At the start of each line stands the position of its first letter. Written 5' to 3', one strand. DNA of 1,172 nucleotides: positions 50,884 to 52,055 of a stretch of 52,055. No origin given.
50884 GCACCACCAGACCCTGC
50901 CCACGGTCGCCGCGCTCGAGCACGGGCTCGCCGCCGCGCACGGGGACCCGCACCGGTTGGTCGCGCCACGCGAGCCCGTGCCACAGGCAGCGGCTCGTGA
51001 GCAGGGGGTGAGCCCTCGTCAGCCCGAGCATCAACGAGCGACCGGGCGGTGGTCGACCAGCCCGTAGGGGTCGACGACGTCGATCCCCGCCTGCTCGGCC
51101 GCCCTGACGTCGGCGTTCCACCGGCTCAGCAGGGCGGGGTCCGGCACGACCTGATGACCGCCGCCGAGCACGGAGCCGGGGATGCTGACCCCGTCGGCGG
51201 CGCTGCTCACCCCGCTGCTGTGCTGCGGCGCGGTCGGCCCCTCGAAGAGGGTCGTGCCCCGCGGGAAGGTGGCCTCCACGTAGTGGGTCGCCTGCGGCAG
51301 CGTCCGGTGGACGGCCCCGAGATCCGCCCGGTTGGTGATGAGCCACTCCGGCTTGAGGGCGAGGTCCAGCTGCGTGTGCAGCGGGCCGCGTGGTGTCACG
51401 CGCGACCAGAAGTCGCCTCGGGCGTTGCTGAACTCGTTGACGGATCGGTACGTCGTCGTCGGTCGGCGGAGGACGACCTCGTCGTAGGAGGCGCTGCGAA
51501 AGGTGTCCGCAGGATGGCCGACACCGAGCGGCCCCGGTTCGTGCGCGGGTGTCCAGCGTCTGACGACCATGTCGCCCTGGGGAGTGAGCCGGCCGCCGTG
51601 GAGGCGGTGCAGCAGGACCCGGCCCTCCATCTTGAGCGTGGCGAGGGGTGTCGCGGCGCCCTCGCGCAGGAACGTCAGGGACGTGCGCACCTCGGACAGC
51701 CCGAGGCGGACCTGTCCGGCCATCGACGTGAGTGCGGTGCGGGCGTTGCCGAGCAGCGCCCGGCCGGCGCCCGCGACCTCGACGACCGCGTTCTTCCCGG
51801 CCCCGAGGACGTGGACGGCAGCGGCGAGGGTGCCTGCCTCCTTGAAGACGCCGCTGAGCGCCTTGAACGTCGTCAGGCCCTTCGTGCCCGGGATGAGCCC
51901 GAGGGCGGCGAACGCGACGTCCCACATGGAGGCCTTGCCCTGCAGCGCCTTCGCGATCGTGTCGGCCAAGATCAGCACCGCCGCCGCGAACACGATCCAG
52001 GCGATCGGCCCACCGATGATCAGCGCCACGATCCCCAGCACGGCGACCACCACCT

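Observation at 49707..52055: Translationally coupled toxin-like / immunity-like / SseB-family gene triplet at the window edge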

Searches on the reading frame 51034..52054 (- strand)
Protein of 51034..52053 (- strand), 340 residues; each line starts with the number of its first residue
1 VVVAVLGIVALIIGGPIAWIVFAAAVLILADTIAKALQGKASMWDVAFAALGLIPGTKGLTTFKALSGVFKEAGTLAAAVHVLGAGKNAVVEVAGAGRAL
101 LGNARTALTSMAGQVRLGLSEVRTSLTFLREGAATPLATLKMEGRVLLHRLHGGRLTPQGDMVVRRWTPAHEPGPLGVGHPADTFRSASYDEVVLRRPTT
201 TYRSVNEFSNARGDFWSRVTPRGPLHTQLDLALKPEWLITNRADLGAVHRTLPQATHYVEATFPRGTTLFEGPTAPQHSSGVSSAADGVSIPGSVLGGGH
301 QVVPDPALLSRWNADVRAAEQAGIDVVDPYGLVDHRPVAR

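Call 3: search_protein_families(library=pfam, proteins=[window:51034-52054:-], max_evalue=1)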
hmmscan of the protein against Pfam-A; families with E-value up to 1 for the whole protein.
window:51034-52054:- (340 aa): 0 families

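Call 4: search_protein_families(library=ncbifam, proteins=[window:51034-52054:-], max_evalue=1)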
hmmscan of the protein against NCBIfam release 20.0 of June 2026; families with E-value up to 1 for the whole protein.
window:51034-52054:- (340 aa): 0 families

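Call 6: find_homologous_proteins(query=window:51034-52054:-)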
Query window:51034-52054:-: 8000 candidates shared short words with the query, none scored E <= 0.001.

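Call 7: find_related_loci(query=window:51034-52054:-, collection=genome_contigs, flank=10000)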
Query window:51034-52054:- (340 aa) in genome_contigs; peptide patterns used: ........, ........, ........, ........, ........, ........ (x = any residue, [..] = any of these).
600 stretches matched a pattern, but none encodes a relative of the query by tblastn (E <= 1e-3).

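Call 12: search_protein_families(library=pfam, proteins=[window:51034-52053:-], max_evalue=10)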
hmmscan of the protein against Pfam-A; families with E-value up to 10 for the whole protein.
window:51034-52053:- (340 aa): 0 families

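Call 13: find_homologous_proteins(query=window:51034-52053:-)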
Query window:51034-52053:- (340 aa): 33 proteins with E <= 0.001 among 8000 candidates.
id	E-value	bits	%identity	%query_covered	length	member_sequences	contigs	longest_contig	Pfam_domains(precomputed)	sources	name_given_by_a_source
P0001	2.4e-99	351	56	89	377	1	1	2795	-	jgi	jgi:hypothetical protein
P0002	1.9e-96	341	55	91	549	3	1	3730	PF21725.4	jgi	jgi:hypothetical protein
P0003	2.7e-95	338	56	89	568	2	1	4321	-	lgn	-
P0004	8.8e-93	329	54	93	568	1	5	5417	-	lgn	-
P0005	3.3e-91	324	53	91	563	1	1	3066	PF21725.4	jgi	jgi:hypothetical protein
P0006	1.4e-90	322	52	91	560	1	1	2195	PF21725.4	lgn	-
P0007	7.6e-77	277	50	89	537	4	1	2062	PF21725.4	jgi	jgi:hypothetical protein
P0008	1.2e-74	270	53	88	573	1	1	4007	PF21725.4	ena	-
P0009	5.2e-72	261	51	86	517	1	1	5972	PF21725.4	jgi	-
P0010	1.3e-59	220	48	86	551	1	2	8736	-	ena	-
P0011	6.5e-56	208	43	86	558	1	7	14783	PF21725.4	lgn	-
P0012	4.6e-38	150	40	91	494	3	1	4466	PF21725.4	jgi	-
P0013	2.9e-37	147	40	90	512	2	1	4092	PF21725.4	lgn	-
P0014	2.4e-31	127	51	44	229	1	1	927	-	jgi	jgi:hypothetical protein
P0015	4.9e-29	120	53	35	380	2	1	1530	-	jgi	jgi:hypothetical protein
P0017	5.6e-29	120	63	29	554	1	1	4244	PF21725.4,PF14021.13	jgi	jgi:hypothetical protein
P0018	9.9e-29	119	57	34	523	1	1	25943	PF21725.4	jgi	jgi:hypothetical protein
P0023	9.5e-28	116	63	26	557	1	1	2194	PF03496.21,PF21725.4,PF01129.25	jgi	-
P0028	1.4e-23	102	50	38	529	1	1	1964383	PF21725.4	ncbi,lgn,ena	-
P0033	9.0e-13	66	63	21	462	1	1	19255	PF25547.2,PF21725.4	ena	-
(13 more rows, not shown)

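Call 15: search_protein_families(library=pfam, proteins=[P0002, P0003, P0004, P0011, P0012, P0017, P0023, P0028, P0033, P0010], max_evalue=0.1)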
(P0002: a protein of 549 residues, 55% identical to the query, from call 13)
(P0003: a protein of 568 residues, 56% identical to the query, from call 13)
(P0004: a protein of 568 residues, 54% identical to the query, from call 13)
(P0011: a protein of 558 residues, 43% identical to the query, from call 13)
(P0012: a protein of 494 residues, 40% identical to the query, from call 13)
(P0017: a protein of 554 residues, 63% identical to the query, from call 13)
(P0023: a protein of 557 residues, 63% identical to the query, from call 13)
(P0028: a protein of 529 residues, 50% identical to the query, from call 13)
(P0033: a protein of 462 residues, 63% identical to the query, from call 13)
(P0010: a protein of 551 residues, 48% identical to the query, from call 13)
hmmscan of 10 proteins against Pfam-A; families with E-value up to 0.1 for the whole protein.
P0002 (549 aa): 1 family
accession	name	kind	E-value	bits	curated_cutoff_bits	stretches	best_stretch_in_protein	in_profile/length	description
PF21725.3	T7SS_signal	-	9.5e-06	26.1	27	1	29-162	103-237/241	Putative T7SS secretion signal domain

P0003 (568 aa): 1 family
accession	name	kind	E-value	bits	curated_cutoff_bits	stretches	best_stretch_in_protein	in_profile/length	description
PF21725.3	T7SS_signal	-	0.00016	22.1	27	1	54-188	102-237/241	Putative T7SS secretion signal domain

P0004 (568 aa): 1 family
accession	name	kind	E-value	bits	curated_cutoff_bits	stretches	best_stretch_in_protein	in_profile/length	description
PF21725.3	T7SS_signal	-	0.0011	19.4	27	1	54-188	102-237/241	Putative T7SS secretion signal domain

P0011 (558 aa): 4 families
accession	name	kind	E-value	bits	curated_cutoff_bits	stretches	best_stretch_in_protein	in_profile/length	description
PF21725.3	T7SS_signal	-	2.3e-07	31.4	27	1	55-209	104-236/241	Putative T7SS secretion signal domain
PF12279.13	DUF3619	-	0.0091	16.9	22.2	1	160-247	10-90/130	Protein of unknown function (DUF3619)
PF09685.15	DUF4870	-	0.017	15.5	25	1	231-276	53-96/107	Domain of unknown function (DUF4870)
PF14256.11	YwiC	-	0.02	15.6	25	1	220-280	49-109/126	YwiC-like protein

P0012 (494 aa): 2 families
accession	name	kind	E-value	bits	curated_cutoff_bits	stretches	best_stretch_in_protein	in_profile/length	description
PF21725.3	T7SS_signal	-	4.2e-08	33.8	27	1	19-192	71-237/241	Putative T7SS secretion signal domain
PF06533.17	DUF1110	-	0.088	13.2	24.1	0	64-191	9-142/189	Protein of unknown function (DUF1110)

P0017 (554 aa): 2 families
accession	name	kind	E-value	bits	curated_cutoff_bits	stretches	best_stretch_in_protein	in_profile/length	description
PF14021.12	TNT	-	2.2e-26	92.5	27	1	449-548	2-86/88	Tuberculosis necrotizing toxin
PF21725.3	T7SS_signal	-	5.5e-06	26.9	27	1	29-192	81-237/241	Putative T7SS secretion signal domain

P0023 (557 aa): 4 families
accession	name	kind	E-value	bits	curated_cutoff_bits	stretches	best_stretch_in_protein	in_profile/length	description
PF01129.24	ART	-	1e-08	35.2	22.3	1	455-554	125-215/222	NAD:arginine ADP-ribosyltransferase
PF03496.20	ADPrib_exo_Tox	-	8.5e-08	32.2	23.4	1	472-552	109-188/196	ADP-ribosyltransferase exoenzyme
PF21725.3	T7SS_signal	-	1.7e-07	31.9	27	1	19-183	71-235/241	Putative T7SS secretion signal domain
PF12279.13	DUF3619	-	0.024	15.5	22.2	1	161-247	10-90/130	Protein of unknown function (DUF3619)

P0028 (529 aa): 3 families
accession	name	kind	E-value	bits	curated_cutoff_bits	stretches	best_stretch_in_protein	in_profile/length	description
PF21725.3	T7SS_signal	-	4.4e-09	37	27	1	19-186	71-235/241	Putative T7SS secretion signal domain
PF06013.18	WXG100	-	0.031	15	27.3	1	20-96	5-80/86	Proteins of 100 residues with WXG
PF25370.1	HTH_74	-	0.041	14.3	25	0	24-52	4-32/41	HTH three-helical bundle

P0033 (462 aa): 3 families
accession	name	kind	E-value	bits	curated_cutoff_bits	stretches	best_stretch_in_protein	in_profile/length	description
PF21725.3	T7SS_signal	-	6.2e-06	26.7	27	1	19-174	71-222/241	Putative T7SS secretion signal domain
PF25547.1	WXG100_2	-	1.4e-05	25.5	27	1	18-101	25-109/150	WXG100 like domain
PF06013.18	WXG100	-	0.0072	17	27.3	1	20-91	5-75/86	Proteins of 100 residues with WXG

P0010 (551 aa): 2 families
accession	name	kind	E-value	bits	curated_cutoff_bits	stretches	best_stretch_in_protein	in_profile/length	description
PF25547.1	WXG100_2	-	5.4e-06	26.9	27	1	14-119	25-131/150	WXG100 like domain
PF21725.3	T7SS_signal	-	0.0016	18.8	27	1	15-189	71-237/241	Putative T7SS secretion signal domain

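Call 16: find_related_loci(query=window:51034-52053:-, collection=genome_contigs, flank=10000)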
Query window:51034-52053:- (340 aa) in genome_contigs; peptide patterns used: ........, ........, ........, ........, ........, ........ (x = any residue, [..] = any of these).
151 stretches matched a pattern, but none encodes a relative of the query by tblastn (E <= 1e-3).

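Call 17: find_encoding_contigs(protein=P0011, flank=8000, max_places=4)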
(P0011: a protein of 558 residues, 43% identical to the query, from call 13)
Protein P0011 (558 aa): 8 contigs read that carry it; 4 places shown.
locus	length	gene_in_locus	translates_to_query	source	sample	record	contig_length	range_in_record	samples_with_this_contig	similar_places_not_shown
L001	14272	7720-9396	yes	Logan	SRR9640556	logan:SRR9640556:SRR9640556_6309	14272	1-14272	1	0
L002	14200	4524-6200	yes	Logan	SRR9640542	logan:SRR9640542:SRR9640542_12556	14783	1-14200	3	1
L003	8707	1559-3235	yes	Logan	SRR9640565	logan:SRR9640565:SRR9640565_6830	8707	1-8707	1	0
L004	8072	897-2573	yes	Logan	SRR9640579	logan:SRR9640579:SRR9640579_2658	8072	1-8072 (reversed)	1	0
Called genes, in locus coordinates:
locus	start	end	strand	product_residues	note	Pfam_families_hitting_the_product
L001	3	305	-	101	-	?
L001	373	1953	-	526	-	PF00890:FAD_binding_2, PF01266:DAO (weak), PF12831:FAD_oxidored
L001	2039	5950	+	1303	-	PF00270:DEAD (weak), PF00271:Helicase_C, PF21010:HA2_C, PF07717:OB_NTP_bind, PF11898:DUF3418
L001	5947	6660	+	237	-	-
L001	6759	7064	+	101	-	-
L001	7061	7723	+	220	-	-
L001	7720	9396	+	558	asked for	PF21725:T7SS_signal (weak)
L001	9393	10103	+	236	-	PF07179:SseB, PF14581:SseB_C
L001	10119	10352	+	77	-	-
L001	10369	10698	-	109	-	-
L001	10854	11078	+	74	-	PF14021:TNT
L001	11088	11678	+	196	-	-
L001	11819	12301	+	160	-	PF02452:PemK_toxin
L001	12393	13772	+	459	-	PF01547:SBP_bac_1, PF13416:SBP_bac_8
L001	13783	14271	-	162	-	?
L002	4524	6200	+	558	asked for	PF21725:T7SS_signal (weak)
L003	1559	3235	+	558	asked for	PF21725:T7SS_signal (weak)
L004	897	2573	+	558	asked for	PF21725:T7SS_signal (weak)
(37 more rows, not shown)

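Call 18: find_encoding_contigs(protein=P0004, flank=6000, max_places=3)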
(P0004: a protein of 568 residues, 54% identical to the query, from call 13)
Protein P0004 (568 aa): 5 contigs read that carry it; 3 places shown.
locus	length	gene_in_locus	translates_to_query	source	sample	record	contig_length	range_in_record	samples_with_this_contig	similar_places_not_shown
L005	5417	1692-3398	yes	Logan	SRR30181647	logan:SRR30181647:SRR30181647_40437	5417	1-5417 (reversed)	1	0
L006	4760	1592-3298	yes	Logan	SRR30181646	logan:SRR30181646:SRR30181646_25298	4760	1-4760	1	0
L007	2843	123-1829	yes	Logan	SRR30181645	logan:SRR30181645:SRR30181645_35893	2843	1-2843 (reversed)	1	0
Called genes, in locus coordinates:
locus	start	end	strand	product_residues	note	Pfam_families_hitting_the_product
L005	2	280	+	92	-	?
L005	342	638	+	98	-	PF06013:WXG100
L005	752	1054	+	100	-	-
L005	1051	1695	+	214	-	-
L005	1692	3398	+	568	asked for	-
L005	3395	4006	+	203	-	-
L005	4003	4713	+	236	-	PF07179:SseB, PF14581:SseB_C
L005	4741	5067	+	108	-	-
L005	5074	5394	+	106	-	-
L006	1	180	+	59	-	?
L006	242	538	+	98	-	PF06013:WXG100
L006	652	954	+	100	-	-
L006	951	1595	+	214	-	-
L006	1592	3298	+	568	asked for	-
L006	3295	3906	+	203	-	-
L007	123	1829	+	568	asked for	-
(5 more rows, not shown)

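Call 19: find_encoding_contigs(protein=P0010, flank=8000, max_places=2)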
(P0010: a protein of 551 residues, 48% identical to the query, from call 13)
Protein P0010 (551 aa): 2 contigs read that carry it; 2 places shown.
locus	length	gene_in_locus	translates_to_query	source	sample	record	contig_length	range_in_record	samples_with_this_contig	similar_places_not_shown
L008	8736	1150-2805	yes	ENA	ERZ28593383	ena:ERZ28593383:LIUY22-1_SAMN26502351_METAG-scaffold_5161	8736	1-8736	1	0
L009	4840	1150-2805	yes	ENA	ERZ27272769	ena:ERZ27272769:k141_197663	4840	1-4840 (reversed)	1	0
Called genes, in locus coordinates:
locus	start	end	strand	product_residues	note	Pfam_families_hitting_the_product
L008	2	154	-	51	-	?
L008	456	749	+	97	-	PF06013:WXG100, PF10824:T7SS_ESX_EspC (weak)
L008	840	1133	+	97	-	-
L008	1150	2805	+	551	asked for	-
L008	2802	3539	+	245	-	PF07179:SseB, PF14581:SseB_C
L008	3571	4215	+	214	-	-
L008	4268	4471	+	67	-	-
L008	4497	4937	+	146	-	PF14581:SseB_C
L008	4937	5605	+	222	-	-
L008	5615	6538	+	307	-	-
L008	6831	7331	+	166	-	PF02452:PemK_toxin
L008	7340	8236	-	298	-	PF00528:BPD_transp_1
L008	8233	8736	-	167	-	?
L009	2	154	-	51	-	?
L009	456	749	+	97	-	PF06013:WXG100, PF10824:T7SS_ESX_EspC (weak)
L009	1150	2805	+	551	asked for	-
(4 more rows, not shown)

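Call 20: find_encoding_contigs(protein=P0009, flank=6000, max_places=2)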
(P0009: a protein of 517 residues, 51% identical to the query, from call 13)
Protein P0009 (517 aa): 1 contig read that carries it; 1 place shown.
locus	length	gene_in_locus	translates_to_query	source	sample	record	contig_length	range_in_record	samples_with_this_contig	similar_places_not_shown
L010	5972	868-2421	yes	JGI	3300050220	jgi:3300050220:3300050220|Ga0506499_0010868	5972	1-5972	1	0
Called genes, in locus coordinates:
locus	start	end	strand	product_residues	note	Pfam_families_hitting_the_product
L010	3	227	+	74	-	?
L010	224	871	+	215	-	-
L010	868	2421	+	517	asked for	PF21725:T7SS_signal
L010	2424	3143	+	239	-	-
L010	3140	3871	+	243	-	PF07179:SseB, PF14581:SseB_C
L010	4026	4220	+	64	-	-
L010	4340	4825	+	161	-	-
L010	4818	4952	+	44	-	-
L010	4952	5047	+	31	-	-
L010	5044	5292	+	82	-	-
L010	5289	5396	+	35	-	-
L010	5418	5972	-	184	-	?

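Call 21: find_encoding_contigs(protein=P0028, flank=8000, max_places=2)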
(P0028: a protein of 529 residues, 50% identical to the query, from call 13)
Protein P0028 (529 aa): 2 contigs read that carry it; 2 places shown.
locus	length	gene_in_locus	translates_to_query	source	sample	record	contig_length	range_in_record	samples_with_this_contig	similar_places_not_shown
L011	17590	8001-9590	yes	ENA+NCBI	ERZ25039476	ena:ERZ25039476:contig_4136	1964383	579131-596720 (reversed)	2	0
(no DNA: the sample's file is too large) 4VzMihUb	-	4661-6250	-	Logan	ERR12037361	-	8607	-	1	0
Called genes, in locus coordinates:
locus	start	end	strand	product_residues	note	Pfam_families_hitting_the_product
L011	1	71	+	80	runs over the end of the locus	-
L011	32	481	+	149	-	PF07811:TadE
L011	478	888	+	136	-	PF07811:TadE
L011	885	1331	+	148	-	PF13400:Tad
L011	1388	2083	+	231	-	-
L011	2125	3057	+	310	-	-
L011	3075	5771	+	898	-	-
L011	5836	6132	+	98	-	PF06013:WXG100, PF10824:T7SS_ESX_EspC (weak)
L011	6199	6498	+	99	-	PF10824:T7SS_ESX_EspC (weak)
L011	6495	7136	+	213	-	-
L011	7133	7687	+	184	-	-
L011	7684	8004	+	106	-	-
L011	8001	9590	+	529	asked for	PF21725:T7SS_signal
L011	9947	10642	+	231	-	PF07179:SseB (weak)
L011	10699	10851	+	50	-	-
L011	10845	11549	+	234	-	PF07179:SseB (weak)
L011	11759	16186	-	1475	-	PF01580:FtsK_SpoIIIE, PF13401:AAA_22 (faint), PF01580:FtsK_SpoIIIE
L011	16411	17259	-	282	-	PF00589:Phage_integrase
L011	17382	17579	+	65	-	-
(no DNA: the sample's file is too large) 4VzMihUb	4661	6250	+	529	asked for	PF21725:T7SS_signal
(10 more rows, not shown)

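Call 22: find_encoding_contigs(protein=P0017, flank=6000, max_places=2)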
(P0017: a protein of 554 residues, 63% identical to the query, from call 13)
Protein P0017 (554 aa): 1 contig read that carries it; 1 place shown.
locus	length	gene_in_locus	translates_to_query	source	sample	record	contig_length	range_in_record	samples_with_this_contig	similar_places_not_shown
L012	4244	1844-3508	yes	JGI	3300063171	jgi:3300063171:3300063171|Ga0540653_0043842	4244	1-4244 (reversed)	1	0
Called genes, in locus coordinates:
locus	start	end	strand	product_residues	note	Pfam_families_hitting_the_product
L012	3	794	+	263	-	?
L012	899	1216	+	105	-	PF10824:T7SS_ESX_EspC (weak), PF06013:WXG100 (faint)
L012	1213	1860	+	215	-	-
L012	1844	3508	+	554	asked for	PF21725:T7SS_signal (faint), PF14021:TNT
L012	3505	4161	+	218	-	PF14021:TNT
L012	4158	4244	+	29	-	?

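Call 23: find_encoding_contigs(protein=P0018, flank=8000, max_places=2)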
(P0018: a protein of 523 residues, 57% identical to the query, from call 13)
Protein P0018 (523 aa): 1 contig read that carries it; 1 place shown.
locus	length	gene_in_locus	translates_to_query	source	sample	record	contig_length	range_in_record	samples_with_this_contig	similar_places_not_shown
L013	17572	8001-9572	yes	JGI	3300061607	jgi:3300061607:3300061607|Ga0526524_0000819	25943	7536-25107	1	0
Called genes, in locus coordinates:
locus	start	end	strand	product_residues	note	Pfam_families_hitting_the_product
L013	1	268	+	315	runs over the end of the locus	-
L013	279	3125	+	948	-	-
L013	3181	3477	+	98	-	PF06013:WXG100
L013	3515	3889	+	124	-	PF10824:T7SS_ESX_EspC (weak), PF19840:DUF6317 (weak)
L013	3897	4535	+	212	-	-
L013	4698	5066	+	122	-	PF01527:HTH_Tnp_1, PF13384:HTH_23 (weak)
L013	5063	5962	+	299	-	PF13276:HTH_21, PF00665:rve, PF13683:rve_3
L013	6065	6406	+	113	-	-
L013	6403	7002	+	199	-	-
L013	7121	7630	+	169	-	-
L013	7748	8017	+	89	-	-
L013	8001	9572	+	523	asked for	PF21725:T7SS_signal (weak)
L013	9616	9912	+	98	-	-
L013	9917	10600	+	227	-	PF07179:SseB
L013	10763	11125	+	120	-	-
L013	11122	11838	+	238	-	-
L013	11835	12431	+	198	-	-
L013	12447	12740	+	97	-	PF07179:SseB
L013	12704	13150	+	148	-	PF14581:SseB_C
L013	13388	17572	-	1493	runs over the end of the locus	PF01580:FtsK_SpoIIIE, PF13401:AAA_22 (faint), PF01580:FtsK_SpoIIIE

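Call 68: search_protein_families(library=pfam, proteins=[L005:342-635:+, L011:3075-5768:+, L011:7133-7684:+, L011:7684-8001:+], max_evalue=0.1)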
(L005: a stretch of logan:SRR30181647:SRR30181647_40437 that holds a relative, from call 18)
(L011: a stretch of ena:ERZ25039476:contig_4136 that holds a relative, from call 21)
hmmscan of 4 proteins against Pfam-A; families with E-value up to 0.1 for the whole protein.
L005:342-635:+ (98 aa): 9 families
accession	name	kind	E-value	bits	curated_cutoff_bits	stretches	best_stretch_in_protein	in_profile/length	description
PF06013.18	WXG100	-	6.6e-19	68.4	27.3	1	4-90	2-86/86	Proteins of 100 residues with WXG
PF10824.14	T7SS_ESX_EspC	-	0.0026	18.6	23.5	1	2-98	3-100/100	Excreted virulence factor EspC, type VII ESX diderm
PF04740.18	LXG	-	0.0066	16.8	26.5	1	10-96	103-186/202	LXG domain of WXG superfamily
PF15530.11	Ntox25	-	0.023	15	25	1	5-68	19-81/168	Bacterial toxin 25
PF00934.25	PE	-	0.032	14.9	22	1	5-91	2-90/91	PE family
PF08988.15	T3SS_needle_E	-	0.035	14.8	22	0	13-34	18-39/67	Type III secretion system, cytoplasmic E component of needle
PF06780.16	Erp_C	-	0.056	13.9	24.3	0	39-98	23-83/140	Erp protein C-terminus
PF10046.14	BLOC1_2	-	0.09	13.6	33.4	0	4-37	53-82/96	Biogenesis of lysosome-related organelles complex-1 subunit 2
PF14362.11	DUF4407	-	0.092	12.5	31.3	0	13-96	122-204/297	Domain of unknown function (DUF4407)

L011:3075-5768:+ (898 aa): 1 family
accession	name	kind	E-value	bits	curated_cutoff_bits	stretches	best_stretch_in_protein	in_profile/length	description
PF22868.1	YmiA-like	-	0.035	14.3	27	1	59-87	17-45/46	Protein YmiA-like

L011:7133-7684:+ (184 aa): 0 families

L011:7684-8001:+ (106 aa): 0 families

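Call 73: search_protein_families(library=ncbifam, proteins=[window:51034-52053:-, P0004, P0011, L005:1051-1692:+, L005:752-1051:+, L005:3395-4003:+, L011:9947-10639:+], max_evalue=1)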
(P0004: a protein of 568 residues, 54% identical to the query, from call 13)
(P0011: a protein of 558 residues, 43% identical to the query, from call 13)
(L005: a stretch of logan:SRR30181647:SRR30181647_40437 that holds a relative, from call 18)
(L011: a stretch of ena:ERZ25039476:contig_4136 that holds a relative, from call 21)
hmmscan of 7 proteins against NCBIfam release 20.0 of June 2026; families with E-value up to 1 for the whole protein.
window:51034-52053:- (340 aa): 0 families

P0004 (568 aa): 1 family
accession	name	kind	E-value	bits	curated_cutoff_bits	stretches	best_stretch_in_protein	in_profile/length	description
TIGR02611.1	TIGR02611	hypoth_equivalog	0.061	13.1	70.6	1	217-269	9-61/121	TIGR02611 family protein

P0011 (558 aa): 1 family
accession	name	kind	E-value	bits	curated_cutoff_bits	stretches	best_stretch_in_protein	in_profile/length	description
TIGR01144.1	ATP_synt_b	equivalog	0.81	9.6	65.5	0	149-239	34-127/147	F0F1 ATP synthase subunit B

L005:1051-1692:+ (214 aa): 0 families

L005:752-1051:+ (100 aa): 3 families
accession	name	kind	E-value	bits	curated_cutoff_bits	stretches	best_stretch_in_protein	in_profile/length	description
TIGR03930.1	WXG100_ESAT6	subfamily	0.00079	19.6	44.85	1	5-88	3-89/90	WXG100 family type VII secretion target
NF033916.0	antiphage_ZorA_3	subfamily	0.05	12.5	250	1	26-97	196-266/509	anti-phage ZorAB system protein ZorA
NF033914.0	antiphage_ZorA_1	subfamily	0.11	10.8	190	1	9-87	300-378/619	anti-phage ZorAB system protein ZorA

L005:3395-4003:+ (203 aa): 0 families

L011:9947-10639:+ (231 aa): 1 family
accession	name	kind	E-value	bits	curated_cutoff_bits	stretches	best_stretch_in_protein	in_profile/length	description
NF042914.1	SAV915_dom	domain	6.9e-05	22.6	40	1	46-100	2-57/58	SAV_915 family protein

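Call 85: search_protein_representatives(protein=window:51034-52054:-)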
Query: 340 residues. Proteins with E-value up to 0.001 (for the whole library): 0; up to 1e-10: 0; up to 1e-30: 0. The best 0 are listed.
